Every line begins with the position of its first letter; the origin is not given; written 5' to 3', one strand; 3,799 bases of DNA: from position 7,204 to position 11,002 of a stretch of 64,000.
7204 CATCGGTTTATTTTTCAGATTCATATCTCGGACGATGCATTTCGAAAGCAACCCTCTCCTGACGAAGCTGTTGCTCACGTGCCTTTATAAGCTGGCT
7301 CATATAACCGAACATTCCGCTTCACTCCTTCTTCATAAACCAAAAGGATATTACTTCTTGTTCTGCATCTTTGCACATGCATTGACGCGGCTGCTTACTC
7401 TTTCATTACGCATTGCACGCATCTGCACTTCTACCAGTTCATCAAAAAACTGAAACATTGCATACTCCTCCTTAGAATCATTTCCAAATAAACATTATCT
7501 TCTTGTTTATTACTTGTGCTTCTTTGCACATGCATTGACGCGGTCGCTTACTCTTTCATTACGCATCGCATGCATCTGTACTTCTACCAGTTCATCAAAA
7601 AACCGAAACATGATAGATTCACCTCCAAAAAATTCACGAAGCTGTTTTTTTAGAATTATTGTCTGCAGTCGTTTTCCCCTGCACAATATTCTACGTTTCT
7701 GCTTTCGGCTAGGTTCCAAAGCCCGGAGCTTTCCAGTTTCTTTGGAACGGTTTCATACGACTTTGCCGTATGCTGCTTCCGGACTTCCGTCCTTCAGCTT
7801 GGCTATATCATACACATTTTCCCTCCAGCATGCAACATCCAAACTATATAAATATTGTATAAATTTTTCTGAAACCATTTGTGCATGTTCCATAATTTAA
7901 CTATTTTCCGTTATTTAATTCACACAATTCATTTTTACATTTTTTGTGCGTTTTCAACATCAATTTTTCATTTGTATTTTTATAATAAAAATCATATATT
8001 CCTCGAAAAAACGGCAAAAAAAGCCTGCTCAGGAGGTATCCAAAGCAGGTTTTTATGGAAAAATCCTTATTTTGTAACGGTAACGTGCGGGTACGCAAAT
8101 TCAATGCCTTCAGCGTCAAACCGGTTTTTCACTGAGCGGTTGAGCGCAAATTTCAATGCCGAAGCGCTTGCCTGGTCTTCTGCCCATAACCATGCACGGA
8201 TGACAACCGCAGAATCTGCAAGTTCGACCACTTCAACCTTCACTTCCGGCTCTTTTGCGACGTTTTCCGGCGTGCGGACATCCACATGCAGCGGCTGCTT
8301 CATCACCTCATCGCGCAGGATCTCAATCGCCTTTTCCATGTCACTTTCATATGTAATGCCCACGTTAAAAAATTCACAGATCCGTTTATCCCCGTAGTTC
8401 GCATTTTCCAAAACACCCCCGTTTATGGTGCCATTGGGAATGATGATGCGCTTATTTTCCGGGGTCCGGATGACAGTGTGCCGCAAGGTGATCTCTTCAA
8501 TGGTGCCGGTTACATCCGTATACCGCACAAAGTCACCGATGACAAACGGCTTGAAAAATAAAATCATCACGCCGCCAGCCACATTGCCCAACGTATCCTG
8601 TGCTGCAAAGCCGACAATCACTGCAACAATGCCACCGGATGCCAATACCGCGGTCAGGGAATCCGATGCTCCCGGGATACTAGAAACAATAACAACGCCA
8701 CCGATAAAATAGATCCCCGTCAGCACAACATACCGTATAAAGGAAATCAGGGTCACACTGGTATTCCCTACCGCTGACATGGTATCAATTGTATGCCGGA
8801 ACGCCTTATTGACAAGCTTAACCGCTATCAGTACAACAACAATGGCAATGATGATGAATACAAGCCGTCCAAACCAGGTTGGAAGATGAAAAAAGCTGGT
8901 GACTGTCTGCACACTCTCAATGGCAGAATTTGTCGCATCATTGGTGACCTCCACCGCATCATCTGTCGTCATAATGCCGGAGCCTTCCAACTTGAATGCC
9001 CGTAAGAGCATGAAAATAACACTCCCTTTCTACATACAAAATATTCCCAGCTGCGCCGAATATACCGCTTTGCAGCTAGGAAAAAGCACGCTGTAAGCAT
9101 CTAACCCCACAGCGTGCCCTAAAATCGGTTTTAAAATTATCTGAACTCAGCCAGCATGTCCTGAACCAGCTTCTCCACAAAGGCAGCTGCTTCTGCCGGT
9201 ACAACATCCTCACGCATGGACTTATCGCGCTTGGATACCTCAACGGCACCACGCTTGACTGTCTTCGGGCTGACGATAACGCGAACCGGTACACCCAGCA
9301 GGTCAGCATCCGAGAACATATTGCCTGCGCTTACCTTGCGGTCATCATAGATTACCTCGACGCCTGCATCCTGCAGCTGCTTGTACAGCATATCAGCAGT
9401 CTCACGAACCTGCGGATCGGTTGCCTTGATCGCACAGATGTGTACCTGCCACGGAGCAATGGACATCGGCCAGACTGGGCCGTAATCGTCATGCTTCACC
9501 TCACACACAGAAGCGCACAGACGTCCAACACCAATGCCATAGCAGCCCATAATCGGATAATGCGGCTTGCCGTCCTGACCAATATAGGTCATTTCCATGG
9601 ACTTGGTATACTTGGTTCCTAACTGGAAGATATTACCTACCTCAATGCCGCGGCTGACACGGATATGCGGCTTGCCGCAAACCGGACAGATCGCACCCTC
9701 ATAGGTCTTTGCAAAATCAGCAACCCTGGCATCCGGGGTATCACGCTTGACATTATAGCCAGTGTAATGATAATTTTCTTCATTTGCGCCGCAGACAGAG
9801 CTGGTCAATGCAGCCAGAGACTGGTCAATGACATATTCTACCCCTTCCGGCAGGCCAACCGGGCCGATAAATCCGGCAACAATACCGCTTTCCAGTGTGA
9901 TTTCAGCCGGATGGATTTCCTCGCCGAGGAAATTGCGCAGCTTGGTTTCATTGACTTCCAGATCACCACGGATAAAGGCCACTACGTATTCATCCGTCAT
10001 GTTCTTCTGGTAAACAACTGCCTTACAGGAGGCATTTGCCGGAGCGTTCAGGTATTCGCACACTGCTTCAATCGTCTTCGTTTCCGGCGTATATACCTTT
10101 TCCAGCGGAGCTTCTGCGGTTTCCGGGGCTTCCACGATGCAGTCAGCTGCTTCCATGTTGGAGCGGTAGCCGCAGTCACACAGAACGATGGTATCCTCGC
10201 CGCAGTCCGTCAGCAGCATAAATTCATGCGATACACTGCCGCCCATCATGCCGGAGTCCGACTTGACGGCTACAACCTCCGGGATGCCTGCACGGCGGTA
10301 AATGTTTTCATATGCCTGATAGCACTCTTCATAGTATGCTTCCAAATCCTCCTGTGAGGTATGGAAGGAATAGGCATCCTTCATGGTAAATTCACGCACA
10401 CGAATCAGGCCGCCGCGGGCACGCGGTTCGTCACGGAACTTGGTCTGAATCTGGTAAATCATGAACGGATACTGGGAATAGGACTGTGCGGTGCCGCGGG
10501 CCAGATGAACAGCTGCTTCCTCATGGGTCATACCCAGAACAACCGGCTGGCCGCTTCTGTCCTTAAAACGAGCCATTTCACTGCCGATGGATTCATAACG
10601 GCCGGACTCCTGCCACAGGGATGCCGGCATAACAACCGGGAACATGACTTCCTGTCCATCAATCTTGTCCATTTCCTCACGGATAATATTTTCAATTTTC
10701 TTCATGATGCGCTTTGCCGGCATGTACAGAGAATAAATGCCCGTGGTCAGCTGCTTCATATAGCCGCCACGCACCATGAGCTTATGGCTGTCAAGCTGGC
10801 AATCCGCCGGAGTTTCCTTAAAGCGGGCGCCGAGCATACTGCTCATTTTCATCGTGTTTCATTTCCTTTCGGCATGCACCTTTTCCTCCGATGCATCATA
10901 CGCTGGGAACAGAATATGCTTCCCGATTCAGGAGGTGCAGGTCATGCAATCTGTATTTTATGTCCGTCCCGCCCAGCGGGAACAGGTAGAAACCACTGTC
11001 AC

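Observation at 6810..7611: Tandem array of five paralogous 28-38 aa ORFs invisible to the 60-aa ORF track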

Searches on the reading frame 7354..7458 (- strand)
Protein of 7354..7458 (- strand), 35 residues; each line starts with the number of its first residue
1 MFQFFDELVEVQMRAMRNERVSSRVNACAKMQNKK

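Call 6: search_protein_families(library=pfam, proteins=[window:7354-7458:-], max_evalue=1)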
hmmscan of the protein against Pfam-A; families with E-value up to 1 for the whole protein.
seq(35 aa): 0 families

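Call 7: search_protein_families(library=ncbifam, proteins=[window:7354-7458:-], max_evalue=10)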
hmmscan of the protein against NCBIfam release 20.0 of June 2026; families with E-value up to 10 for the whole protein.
seq(35 aa): 0 families

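Call 12: find_encoding_contigs(protein=window:7354-7458:-, flank=10000, max_places=10)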
Protein seq(35 aa) (35 aa): 2 contigs read that carry it; 2 places shown.
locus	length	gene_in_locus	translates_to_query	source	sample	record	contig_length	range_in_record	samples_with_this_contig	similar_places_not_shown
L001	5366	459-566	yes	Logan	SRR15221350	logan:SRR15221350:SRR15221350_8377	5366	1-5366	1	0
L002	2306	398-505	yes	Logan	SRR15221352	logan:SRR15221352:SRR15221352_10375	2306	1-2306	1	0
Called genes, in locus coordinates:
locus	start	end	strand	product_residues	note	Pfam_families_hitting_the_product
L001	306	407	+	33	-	-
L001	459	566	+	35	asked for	-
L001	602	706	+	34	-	-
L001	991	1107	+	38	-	-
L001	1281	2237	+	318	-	PF02517:Rce1-like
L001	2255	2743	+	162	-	PF00383:dCMP_cyt_deam_1, PF14437:MafB19-deam, PF14439:Bd3614-deam (weak)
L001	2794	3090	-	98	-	-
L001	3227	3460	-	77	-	PF03840:SecG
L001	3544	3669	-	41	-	-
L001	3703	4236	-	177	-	PF26226:DUF8052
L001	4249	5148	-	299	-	PF00483:NTP_transferase (weak)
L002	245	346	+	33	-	-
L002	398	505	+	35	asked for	-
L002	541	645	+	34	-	-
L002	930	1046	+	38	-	-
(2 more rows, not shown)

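Call 42: search_protein_representatives(alignment_id=A2)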
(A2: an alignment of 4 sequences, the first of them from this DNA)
Query: 4 sequences, 34 profile positions. Proteins with E-value up to 0.001 (for the whole library): 12; up to 1e-10: 2; up to 1e-30: 0. The best 12 are listed.
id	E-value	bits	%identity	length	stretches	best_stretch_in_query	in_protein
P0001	8.8e-17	76.7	-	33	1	1-33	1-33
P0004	2.5e-14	68.8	-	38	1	1-34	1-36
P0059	4.6e-06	42.4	-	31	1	1-26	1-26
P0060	5.3e-06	42.2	-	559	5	12-24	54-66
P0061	9.8e-06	41.3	-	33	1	1-27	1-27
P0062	1.0e-04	38.0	-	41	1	2-32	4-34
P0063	1.3e-04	37.7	-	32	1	1-21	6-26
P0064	1.9e-04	37.2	-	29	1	4-30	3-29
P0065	2.7e-04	36.7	-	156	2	1-33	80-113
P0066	3.6e-04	36.3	-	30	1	1-30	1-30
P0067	6.0e-04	35.6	-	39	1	1-30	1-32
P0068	6.2e-04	35.6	-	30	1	4-25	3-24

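Call 63: predict_structure(alignment_id=A2)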
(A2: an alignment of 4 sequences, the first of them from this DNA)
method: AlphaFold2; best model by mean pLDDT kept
length: 35 residues; sequences in the alignment: 4
mean_pLDDT: 90.4   pTM: 0.49
mean pLDDT of the five models: 90.4, 89.9, 87.6, 83.8, 71.1
residues with pLDDT >= 90: 26; 70-90: 6; 50-70: 3; < 50: 0
segments of 3 or more residues with pLDDT < 50: none
pLDDT, mean of each block of 10 residues (from residue 1): 85 96 94 83
secondary structure, 60 per line:
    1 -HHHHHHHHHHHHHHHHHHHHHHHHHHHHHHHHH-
elements in order: H2-34

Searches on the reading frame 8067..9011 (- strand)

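Call 6: search_protein_families(library=pfam, proteins=[window:8067-9011:-], max_evalue=1)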
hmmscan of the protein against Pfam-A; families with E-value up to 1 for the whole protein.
window:8067-9011:- (314 aa): 5 families
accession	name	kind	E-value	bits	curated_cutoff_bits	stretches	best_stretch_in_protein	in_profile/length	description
PF00924.24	MS_channel_2nd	-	2.6e-19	69.6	20.2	1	139-205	1-67/68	Mechanosensitive ion channel, beta-domain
PF21082.3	MS_channel_3rd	-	2.7e-10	41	21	1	215-305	3-88/88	Mechanosensitive ion channel MscS, C-terminal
PF06196.17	DUF997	-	0.036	14.4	26.3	1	34-69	32-69/77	Protein of unknown function (DUF997)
PF24717.1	DUF7672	-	0.061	13.8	27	1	50-102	9-61/78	Family of unknown function (DUF7672)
PF04531.18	Phage_holin_1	-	0.96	10.5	22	0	51-121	11-75/82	Bacteriophage holin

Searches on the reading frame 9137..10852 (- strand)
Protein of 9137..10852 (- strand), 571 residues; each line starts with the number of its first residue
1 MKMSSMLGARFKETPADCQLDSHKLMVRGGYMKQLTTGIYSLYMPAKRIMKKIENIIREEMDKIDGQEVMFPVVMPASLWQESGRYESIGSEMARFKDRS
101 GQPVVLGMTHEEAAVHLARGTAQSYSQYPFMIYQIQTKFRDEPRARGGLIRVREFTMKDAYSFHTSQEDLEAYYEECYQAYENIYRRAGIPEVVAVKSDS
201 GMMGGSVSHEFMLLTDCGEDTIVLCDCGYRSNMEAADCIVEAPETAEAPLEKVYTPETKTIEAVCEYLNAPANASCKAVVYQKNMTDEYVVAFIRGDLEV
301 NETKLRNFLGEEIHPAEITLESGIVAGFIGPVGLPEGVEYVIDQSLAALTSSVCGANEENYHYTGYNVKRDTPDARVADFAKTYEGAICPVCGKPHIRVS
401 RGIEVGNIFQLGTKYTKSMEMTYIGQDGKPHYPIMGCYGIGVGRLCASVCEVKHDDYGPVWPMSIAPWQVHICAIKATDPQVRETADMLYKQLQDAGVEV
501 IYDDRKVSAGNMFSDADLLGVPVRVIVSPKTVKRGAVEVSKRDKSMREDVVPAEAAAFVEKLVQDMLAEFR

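Call 76: find_homologous_proteins(query=window:9137-10852:-, max_evalue=1e-150)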
Query window:9137-10852:- (571 aa): 7994 proteins with E <= 1e-150 among 8000 candidates; the best 120 are listed.
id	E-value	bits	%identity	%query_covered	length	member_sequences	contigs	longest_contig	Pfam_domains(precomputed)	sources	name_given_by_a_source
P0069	0.0e+0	1232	92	100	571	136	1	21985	PF03129.26,PF00587.31,PF04073.21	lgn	-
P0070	0.0e+0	1225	92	100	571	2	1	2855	PF03129.26,PF00587.31,PF04073.21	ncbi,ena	-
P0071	0.0e+0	1211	91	100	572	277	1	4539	PF03129.26,PF00587.31,PF04073.21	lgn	-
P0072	0.0e+0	1209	91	100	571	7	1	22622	PF03129.26,PF00587.31,PF04073.21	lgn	-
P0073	0.0e+0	1206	91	100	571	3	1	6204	PF03129.26,PF00587.31,PF04073.21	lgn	-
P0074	0.0e+0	1203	91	99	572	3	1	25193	PF03129.26,PF00587.31,PF04073.21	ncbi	-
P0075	0.0e+0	1197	90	100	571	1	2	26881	PF03129.26,PF00587.31,PF04073.21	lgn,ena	-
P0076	0.0e+0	1193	90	100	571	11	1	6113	PF03129.26,PF00587.31,PF04073.21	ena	-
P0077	0.0e+0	1193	89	100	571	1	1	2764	PF03129.26,PF00587.31,PF04073.21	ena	-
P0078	0.0e+0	1191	90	100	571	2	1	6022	PF03129.26,PF00587.31,PF04073.21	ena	-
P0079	0.0e+0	1190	90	100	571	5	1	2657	PF03129.26,PF00587.31,PF04073.21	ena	-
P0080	0.0e+0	1190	90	100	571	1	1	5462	PF03129.26,PF00587.31,PF04073.21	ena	-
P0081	0.0e+0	1188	90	100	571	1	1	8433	PF03129.26,PF00587.31,PF04073.21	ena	-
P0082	0.0e+0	1186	89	100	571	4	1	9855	PF03129.26,PF00587.31,PF04073.21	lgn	-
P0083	0.0e+0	1183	89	100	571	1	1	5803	PF03129.26,PF00587.31,PF04073.21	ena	-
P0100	5.2e-278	941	-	-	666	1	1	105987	PF03129.26,PF00587.31,PF04073.21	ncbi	-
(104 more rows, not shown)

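Call 77: find_encoding_contigs(protein=P0100, flank=5500, max_places=2)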
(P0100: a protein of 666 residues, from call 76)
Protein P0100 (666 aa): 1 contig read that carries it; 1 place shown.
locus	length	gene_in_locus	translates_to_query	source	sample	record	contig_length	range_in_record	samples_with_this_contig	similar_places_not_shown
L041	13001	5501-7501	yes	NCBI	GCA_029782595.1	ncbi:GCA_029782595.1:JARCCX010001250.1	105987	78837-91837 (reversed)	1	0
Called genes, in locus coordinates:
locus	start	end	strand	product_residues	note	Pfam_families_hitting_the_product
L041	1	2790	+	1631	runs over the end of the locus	PF00873:ACR_tran, PF03176:MMPL (weak), PF00873:ACR_tran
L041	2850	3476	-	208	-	-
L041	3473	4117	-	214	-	PF22564:HAAS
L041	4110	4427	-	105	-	PF13601:HTH_34 (weak), PF03551:PadR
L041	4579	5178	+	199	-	PF02545:Maf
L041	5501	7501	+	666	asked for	PF00587:tRNA-synt_2b, PF04073:tRNA_edit, PF03129:HGTP_anticodon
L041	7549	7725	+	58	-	-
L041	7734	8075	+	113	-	PF04237:YjbR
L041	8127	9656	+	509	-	PF00817:IMS, PF11799:IMS_C (weak)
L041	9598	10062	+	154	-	-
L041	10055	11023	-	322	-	PF00389:2-Hacid_dh, PF02826:2-Hacid_dh_C, PF00670:AdoHcyase_NAD (faint)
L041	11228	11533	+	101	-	-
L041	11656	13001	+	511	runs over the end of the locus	PF04616:Glyco_hydro_43, PF17851:GH43_C2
